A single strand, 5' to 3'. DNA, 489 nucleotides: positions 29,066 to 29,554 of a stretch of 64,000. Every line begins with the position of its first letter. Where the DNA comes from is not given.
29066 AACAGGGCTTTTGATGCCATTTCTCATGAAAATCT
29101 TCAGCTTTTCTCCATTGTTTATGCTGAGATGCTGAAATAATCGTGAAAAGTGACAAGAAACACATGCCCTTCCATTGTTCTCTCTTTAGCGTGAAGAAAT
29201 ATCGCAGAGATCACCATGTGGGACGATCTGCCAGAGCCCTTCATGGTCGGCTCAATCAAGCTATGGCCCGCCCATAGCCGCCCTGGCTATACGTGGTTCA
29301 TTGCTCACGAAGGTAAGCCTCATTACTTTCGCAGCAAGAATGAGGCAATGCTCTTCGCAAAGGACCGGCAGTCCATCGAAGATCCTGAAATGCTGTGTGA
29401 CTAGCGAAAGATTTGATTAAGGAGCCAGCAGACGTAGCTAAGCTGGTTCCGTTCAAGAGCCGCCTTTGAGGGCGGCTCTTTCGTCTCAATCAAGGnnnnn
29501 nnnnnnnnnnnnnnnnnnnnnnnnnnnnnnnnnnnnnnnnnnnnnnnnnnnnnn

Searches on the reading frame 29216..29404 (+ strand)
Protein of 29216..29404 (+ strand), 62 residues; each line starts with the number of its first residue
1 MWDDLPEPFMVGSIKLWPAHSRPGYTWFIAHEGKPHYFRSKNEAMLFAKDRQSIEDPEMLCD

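Call 14: search_protein_families(library=pfam, proteins=[window:29216-29404:+], max_evalue=0.1)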
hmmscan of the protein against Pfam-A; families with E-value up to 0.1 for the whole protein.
window:29216-29404:+ (62 aa): 0 families

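Call 15: search_protein_families(library=phrogs, proteins=[window:29216-29404:+], max_evalue=0.1)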
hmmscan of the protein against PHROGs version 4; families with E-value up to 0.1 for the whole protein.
window:29216-29404:+ (62 aa): 1 family
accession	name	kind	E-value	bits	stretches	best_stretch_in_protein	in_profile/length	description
phrog_17357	-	unknown function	0.0022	18.8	1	27-50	22-45/74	-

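Call 74: find_encoding_contigs(protein=window:29216-29404:+, flank=1500, max_places=10)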
Protein window:29216-29404:+ (62 aa): 24 contigs read that carry it; 5 places shown.
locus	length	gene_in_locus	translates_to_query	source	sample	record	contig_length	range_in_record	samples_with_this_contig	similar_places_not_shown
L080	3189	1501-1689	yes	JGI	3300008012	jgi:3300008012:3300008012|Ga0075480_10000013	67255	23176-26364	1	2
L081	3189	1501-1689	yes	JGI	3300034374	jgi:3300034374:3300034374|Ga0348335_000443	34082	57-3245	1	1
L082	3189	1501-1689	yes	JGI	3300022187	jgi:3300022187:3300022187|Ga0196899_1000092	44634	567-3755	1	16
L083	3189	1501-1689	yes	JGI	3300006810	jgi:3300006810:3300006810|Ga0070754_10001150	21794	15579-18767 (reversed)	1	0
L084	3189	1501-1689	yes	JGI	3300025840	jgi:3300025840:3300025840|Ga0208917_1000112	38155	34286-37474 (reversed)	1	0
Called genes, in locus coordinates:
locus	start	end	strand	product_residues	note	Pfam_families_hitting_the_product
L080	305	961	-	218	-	-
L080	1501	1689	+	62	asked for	-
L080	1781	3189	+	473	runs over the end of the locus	PF02867:Ribonuc_red_lgC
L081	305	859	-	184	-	-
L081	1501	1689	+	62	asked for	-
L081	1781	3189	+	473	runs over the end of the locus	PF02867:Ribonuc_red_lgC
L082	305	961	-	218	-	-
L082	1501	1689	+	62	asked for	-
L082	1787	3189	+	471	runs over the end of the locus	PF02867:Ribonuc_red_lgC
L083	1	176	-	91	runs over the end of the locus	-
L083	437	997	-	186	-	-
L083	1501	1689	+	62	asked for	-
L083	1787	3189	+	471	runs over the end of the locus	PF02867:Ribonuc_red_lgC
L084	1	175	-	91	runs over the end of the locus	-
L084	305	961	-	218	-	-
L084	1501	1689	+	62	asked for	-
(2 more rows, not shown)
